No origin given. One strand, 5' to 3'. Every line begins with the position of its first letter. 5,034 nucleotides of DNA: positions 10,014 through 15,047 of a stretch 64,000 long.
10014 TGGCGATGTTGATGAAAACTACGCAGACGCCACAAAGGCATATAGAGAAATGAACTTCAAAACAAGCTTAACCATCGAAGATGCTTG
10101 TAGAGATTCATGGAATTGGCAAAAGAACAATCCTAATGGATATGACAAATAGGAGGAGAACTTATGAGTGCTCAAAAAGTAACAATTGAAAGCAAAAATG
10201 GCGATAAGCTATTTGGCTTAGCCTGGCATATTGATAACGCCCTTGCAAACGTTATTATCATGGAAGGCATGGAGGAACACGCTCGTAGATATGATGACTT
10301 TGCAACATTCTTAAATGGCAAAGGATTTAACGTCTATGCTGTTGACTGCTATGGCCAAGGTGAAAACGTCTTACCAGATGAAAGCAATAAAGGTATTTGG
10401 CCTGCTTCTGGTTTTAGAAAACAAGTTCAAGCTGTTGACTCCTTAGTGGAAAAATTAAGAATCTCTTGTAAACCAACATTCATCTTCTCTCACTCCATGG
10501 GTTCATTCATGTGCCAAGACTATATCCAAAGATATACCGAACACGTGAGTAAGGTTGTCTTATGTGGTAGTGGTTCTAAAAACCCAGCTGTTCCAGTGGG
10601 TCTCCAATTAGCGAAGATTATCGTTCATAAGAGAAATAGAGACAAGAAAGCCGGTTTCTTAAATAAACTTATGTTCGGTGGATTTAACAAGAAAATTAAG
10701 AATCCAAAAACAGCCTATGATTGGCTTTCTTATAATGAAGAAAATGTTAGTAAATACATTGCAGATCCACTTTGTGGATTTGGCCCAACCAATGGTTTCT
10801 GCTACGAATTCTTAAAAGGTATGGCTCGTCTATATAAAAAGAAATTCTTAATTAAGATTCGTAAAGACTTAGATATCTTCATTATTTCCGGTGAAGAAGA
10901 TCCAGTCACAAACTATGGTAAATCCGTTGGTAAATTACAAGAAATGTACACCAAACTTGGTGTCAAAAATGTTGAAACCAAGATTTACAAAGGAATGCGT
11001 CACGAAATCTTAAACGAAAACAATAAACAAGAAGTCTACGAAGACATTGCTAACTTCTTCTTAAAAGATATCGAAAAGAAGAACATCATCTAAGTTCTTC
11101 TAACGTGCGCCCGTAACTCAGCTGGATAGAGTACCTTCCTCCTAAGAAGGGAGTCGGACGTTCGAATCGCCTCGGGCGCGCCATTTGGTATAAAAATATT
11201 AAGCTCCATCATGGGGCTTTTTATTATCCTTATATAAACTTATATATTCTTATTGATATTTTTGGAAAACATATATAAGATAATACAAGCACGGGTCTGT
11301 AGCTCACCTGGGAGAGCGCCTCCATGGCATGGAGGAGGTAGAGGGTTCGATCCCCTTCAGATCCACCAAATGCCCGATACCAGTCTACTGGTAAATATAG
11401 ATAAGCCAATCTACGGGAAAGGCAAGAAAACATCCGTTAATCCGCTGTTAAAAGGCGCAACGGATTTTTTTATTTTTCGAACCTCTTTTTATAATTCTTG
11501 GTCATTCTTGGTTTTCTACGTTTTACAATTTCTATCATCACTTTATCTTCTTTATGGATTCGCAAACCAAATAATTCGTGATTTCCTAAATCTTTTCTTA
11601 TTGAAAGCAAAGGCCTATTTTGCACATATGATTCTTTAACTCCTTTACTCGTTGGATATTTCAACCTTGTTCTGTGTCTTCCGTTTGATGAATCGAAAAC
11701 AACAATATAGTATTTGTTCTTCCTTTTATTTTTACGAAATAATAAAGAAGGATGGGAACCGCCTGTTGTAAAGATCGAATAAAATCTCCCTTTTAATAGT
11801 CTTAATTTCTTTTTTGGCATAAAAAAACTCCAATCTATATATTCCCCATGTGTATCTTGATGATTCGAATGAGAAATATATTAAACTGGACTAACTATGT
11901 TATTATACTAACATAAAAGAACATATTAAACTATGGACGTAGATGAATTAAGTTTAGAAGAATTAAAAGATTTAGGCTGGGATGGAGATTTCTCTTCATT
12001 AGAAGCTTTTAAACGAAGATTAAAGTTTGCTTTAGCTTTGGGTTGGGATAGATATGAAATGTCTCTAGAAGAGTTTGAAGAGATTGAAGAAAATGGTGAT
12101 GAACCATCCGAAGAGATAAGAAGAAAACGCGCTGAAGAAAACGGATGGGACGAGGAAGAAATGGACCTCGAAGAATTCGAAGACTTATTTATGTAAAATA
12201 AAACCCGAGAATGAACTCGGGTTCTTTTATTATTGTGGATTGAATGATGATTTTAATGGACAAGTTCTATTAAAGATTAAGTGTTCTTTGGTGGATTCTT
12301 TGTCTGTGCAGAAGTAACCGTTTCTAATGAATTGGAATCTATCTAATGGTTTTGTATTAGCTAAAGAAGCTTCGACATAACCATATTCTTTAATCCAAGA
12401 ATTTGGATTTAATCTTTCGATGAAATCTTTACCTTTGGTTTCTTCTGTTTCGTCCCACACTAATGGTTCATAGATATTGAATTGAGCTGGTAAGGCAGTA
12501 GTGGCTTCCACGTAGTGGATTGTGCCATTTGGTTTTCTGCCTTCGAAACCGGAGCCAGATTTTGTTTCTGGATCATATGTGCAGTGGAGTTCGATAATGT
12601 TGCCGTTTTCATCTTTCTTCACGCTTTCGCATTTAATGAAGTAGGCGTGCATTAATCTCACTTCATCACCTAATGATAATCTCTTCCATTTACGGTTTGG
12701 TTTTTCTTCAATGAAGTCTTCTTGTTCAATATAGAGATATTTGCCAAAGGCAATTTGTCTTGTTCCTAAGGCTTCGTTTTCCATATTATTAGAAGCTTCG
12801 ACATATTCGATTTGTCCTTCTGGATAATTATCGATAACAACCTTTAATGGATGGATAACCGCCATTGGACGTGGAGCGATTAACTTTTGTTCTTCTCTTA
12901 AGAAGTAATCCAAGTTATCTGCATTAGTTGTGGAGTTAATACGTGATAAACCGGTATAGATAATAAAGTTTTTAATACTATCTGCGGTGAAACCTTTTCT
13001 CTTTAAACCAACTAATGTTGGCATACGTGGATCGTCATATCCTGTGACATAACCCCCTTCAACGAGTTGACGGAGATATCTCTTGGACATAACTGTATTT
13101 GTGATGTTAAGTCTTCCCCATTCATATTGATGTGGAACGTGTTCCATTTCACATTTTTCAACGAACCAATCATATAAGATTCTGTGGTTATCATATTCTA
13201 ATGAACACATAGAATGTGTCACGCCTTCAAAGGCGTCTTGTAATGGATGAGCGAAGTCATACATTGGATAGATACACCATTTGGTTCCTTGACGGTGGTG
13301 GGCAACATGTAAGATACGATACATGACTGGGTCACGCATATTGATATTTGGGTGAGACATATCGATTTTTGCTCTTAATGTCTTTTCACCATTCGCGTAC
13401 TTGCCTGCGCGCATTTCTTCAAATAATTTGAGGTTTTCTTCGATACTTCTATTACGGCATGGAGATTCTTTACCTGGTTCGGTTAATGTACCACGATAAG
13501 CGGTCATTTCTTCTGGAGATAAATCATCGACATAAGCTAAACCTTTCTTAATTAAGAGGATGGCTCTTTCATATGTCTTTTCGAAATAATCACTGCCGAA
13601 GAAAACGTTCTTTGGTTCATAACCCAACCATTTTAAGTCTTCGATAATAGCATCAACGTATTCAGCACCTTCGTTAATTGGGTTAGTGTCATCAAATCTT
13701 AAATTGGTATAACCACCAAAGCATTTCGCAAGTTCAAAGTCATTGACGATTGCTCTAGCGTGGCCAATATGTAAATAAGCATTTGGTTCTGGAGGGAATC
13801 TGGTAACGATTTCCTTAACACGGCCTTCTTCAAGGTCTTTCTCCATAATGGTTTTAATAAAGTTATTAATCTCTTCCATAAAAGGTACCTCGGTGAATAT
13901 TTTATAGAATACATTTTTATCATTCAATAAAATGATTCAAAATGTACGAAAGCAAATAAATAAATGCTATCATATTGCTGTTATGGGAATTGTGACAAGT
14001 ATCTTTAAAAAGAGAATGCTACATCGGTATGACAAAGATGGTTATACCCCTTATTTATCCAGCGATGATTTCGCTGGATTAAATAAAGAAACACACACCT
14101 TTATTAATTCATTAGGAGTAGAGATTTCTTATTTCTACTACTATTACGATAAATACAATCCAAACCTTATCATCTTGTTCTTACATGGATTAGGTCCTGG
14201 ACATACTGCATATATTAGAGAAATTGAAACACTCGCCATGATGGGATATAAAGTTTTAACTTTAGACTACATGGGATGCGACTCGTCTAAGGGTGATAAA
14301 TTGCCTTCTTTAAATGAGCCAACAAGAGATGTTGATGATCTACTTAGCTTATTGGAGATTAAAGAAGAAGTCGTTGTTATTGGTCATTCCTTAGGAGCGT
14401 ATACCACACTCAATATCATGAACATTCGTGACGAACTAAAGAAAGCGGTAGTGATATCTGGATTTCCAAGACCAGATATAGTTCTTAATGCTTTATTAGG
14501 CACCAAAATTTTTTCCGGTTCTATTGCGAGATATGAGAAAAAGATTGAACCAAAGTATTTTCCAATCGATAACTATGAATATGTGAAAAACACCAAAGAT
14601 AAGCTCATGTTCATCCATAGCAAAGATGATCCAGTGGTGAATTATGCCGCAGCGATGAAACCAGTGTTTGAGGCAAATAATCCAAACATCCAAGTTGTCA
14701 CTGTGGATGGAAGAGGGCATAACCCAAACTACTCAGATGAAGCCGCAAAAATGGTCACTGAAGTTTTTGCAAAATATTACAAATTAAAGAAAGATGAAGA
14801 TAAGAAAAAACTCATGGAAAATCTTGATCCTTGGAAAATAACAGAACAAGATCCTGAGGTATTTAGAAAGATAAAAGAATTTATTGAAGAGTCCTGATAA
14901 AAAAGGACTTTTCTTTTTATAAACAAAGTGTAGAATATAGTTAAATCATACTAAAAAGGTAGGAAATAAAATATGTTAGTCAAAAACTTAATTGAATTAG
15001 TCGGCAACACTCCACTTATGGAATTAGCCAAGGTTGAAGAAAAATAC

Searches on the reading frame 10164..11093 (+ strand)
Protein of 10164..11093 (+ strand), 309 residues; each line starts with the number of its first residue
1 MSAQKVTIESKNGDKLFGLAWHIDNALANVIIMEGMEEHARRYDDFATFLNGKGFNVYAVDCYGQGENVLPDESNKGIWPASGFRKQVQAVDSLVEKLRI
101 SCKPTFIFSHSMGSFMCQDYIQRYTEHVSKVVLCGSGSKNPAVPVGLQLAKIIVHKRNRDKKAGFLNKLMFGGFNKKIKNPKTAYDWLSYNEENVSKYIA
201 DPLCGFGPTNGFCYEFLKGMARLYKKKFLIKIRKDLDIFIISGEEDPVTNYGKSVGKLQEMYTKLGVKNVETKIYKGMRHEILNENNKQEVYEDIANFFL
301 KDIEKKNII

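Call 64: search_protein_families(library=pfam, proteins=[window:10164-11093:+], max_evalue=0.001)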
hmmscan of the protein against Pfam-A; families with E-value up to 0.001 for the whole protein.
window:10164-11093:+ (309 aa): 6 families
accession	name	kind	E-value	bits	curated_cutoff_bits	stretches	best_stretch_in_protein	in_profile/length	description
PF12146.15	Hydrolase_4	-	1.5e-42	146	27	1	26-286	3-238/239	Serine aminopeptidase, S33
PF00561.26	Abhydrolase_1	-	5.4e-08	33.2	25.8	1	43-276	16-234/245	alpha/beta hydrolase fold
PF12697.13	Abhydrolase_6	-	2.1e-07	32.3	26.3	1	49-280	22-204/217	Alpha/beta hydrolase family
PF00326.27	Peptidase_S9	-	6e-07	29.6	22.6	1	233-304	142-211/213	Prolyl oligopeptidase family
PF10230.15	LIDHydrolase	-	5.8e-05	23.4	27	1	43-155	18-138/262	Lipid-droplet associated hydrolase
PF02230.22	Abhydrolase_2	-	0.00032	21.1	23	0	230-285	151-204/217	Phospholipase/Carboxylesterase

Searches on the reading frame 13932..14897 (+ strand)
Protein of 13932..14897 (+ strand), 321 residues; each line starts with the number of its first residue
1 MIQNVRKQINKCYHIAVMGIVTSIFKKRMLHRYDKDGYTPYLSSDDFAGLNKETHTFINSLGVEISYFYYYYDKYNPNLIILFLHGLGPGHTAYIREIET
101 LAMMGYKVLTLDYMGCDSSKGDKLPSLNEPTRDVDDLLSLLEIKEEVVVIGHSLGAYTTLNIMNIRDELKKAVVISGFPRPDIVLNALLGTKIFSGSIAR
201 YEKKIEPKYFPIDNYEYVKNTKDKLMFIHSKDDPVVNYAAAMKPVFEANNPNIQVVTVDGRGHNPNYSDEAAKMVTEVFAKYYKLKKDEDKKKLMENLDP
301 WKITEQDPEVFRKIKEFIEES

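Call 64: search_protein_families(library=pfam, proteins=[window:13932-14897:+], max_evalue=0.001)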
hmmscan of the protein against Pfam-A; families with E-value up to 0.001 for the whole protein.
window:13932-14897:+ (321 aa): 7 families
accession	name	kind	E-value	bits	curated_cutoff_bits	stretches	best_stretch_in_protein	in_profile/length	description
PF12146.15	Hydrolase_4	-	4.6e-12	46.2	27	1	77-177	3-109/239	Serine aminopeptidase, S33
PF12697.13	Abhydrolase_6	-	9.4e-12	46.5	26.3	1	81-186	1-103/217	Alpha/beta hydrolase family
PF00561.26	Abhydrolase_1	-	1.6e-10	41.5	25.8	1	81-186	3-110/245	alpha/beta hydrolase fold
PF00326.27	Peptidase_S9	-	5.3e-09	36.3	22.6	1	98-277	7-204/213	Prolyl oligopeptidase family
PF03403.19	PAF-AH_p_II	-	1.2e-06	27.8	20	0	145-295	221-337/372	Platelet-activating factor acetylhydrolase, isoform II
PF06821.19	Ser_hydrolase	-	0.00023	21.6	22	1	142-263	52-153/172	Serine hydrolase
PF10230.15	LIDHydrolase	-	0.00049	20.3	27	0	128-172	62-113/262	Lipid-droplet associated hydrolase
